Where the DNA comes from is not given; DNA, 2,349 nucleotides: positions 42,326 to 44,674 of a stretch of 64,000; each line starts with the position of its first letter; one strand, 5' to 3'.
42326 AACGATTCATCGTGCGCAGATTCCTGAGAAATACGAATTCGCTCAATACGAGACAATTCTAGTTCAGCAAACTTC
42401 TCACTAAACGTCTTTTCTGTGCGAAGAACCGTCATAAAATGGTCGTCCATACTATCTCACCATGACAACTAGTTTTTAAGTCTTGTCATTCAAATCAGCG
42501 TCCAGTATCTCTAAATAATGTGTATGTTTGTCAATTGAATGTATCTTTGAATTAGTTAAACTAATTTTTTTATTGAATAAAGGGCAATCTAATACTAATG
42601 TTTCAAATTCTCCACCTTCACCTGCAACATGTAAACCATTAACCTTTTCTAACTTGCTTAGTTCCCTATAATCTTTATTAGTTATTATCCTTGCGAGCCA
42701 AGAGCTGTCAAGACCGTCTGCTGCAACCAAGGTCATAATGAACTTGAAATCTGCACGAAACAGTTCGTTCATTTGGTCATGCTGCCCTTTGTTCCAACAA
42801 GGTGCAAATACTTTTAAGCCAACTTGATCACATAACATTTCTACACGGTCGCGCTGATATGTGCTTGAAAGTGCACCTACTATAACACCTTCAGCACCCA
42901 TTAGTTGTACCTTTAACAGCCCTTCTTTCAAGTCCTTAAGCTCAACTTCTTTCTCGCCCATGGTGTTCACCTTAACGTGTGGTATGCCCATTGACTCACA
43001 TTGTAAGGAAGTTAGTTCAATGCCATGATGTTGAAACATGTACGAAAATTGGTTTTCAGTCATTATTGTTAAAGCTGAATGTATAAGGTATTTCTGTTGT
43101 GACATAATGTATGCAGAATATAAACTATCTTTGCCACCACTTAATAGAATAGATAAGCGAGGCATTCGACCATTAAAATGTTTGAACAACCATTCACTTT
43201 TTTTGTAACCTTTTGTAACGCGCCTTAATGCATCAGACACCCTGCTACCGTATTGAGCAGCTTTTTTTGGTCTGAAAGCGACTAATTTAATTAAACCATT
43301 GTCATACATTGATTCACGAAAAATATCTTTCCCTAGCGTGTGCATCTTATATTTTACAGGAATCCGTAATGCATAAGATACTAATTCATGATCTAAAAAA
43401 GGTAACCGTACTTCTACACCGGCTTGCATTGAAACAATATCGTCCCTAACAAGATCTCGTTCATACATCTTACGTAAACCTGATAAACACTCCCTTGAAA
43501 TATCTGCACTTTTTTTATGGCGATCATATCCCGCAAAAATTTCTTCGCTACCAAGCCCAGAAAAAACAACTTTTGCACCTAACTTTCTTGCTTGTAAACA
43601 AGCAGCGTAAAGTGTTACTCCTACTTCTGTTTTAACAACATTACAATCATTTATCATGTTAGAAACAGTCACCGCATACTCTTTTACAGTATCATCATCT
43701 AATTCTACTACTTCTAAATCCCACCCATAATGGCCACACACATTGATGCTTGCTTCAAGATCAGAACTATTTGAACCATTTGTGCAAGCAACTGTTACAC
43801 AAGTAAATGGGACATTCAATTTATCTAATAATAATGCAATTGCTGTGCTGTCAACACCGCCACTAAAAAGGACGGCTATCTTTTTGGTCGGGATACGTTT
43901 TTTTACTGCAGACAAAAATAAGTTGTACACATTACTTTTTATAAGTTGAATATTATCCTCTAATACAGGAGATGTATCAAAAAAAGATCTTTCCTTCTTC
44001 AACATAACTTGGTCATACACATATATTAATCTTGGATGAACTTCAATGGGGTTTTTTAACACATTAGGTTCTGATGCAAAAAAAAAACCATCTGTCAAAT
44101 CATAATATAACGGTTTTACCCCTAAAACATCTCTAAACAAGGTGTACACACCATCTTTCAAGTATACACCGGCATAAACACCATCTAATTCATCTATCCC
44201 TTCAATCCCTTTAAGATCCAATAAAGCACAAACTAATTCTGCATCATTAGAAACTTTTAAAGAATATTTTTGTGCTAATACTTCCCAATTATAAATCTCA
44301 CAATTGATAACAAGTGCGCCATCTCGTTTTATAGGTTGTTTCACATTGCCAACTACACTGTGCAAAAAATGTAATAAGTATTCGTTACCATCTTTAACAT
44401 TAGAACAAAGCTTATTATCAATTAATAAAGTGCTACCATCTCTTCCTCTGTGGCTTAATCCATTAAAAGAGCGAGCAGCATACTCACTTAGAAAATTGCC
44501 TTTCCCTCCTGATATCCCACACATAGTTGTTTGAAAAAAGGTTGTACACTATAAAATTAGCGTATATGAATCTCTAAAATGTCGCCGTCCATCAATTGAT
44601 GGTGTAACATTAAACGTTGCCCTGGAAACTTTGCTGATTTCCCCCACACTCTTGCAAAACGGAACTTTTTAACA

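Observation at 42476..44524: Asparagine-synthetase-like amidotransferase fused to a Dph6-type diphthine-ammonia ligase domain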

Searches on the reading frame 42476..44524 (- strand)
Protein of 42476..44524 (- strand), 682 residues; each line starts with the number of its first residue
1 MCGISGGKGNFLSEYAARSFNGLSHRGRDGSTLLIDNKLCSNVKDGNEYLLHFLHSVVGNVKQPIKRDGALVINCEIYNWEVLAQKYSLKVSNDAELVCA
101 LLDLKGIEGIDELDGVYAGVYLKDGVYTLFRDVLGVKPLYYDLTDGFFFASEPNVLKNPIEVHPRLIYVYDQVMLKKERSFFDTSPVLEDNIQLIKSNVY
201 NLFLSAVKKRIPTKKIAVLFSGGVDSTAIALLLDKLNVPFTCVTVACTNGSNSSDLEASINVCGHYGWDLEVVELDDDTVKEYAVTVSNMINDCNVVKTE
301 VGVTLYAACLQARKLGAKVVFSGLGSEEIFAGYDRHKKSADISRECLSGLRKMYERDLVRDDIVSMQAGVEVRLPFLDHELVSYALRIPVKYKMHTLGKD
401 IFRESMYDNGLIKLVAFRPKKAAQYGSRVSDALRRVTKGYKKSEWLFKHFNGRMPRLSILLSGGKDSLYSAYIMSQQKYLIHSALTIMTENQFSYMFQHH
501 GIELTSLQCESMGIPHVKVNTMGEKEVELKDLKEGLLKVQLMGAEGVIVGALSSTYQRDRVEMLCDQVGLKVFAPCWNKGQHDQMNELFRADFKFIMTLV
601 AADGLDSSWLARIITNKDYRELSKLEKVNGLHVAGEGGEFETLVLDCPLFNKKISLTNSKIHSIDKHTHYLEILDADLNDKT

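Call 3: search_protein_families(library=pfam, proteins=[window:42476-44524:-], max_evalue=1)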
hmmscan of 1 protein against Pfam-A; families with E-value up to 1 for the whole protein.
window:42476-44524:- (682 aa): 12 families
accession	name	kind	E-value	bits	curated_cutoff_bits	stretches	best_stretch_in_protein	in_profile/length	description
PF01902.24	Diphthami_syn_2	-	4.3e-54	183.8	23.2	1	458-669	4-211/219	Diphthamide synthase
PF00733.27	Asn_synthase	-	8.4e-40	137.9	21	2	200-339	3-141/354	Asparagine synthase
PF13537.11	GATase_7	-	9.7e-14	51.9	25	1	62-157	13-122/123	Glutamine amidotransferase domain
PF13522.11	GATase_6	-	2.6e-10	40.9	27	1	56-152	20-130/130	Glutamine amidotransferase domain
PF24167.1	DUF7411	-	1.6e-07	31.6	28.7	1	215-287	2-70/194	Family of unknown function (DUF7411)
PF03054.22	tRNA_Me_trans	-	2.1e-06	28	20.6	2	214-257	1-44/202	tRNA methyl transferase HUP domain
PF06508.19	QueC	-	1.4e-05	25.2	22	1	216-304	2-91/210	Queuosine biosynthesis protein QueC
PF02540.23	NAD_synthase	-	0.0006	19.4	21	1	202-311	7-119/242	NAD synthase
PF01171.26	ATP_bind_3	-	0.029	14.5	27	1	216-276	2-67/182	PP-loop family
PF01507.26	PAPS_reduct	-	0.041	14.3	22.5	1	216-299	2-89/175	Phosphoadenosine phosphosulfate reductase domain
PF00764.25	Arginosuc_synth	-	0.067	13.7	27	1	216-286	2-72/162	Arginosuccinate synthase N-terminal HUP domain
PF14711.11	Nitr_red_bet_C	-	0.19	11.8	27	0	185-236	2-53/81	Respiratory nitrate reductase beta C-terminal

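Call 4: search_protein_families(library=ncbifam, proteins=[window:42476-44524:-], max_evalue=1)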
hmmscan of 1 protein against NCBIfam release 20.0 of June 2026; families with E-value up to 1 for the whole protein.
window:42476-44524:- (682 aa): 27 families (the best 25 are shown)
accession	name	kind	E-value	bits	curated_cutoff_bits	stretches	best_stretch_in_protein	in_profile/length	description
TIGR03679.1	Dph6_archaeal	equivalog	2.1e-68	229.9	197.3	1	459-673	2-215/218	diphthine--ammonia ligase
TIGR01536.1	asn_synth_AEB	equivalog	3.1e-58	198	267.1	2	18-339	22-377/517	asparagine synthase (glutamine-hydrolyzing)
NF006949.0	PRK09431.1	equivalog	9.9e-44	149.8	499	1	1-439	1-471/554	asparagine synthase B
TIGR03104.1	trio_amidotrans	equivalog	6.8e-26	90.6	570.1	3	199-354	245-401/589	N-acetylglutaminylglutamine amidotransferase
TIGR03108.1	eps_aminotran_1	hypoth_equivalog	3.8e-24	85.3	816.9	3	18-158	23-168/628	XrtA/PEP-CTERM system amidotransferase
NF052346.1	PAB0415_fam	hypoth_equivalog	8e-17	61.6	250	1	460-666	3-199/205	PAB0415 family putative ATP pyrophosphatase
NF033535.1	lass_lactam_cya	exception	9.3e-13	47.6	525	2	19-156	23-165/668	lasso peptide isopeptide bond-forming cyclase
NF052347.1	TTX_0299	hypoth_equivalog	1.4e-10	41.1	250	1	460-666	3-194/200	TTX_0299 family putative ATP pyrophosphatase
NF011155.0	PRK14561.1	equivalog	6.5e-08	32.5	207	1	215-286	2-69/195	hypothetical protein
TIGR00420.1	trmU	equivalog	1.4e-07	30.7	236.95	2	214-278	1-74/351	tRNA 2-thiouridine(34) synthase MnmA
TIGR00268.2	TIGR00268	equivalog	4.6e-07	29.4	150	1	213-324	13-119/259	ATP-dependent sacrificial sulfur transferase LarE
NF001138.1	PRK00143.1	equivalog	9.2e-07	28.1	284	2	459-521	4-68/345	tRNA 2-thiouridine(34) synthase MnmA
NF033561.1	macrolact_Ik_Al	subfamily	5e-06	25.4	300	1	204-278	201-279/561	albusnodin/ikarugamycin family macrolactam cyclase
NF038212.1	argG_rel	exception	8.8e-06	24.8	425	1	213-283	14-82/381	argininosuccinate synthase-related protein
TIGR00364.1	TIGR00364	equivalog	3.1e-05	23.6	150.3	1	218-284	3-66/201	7-cyano-7-deazaguanine synthase QueC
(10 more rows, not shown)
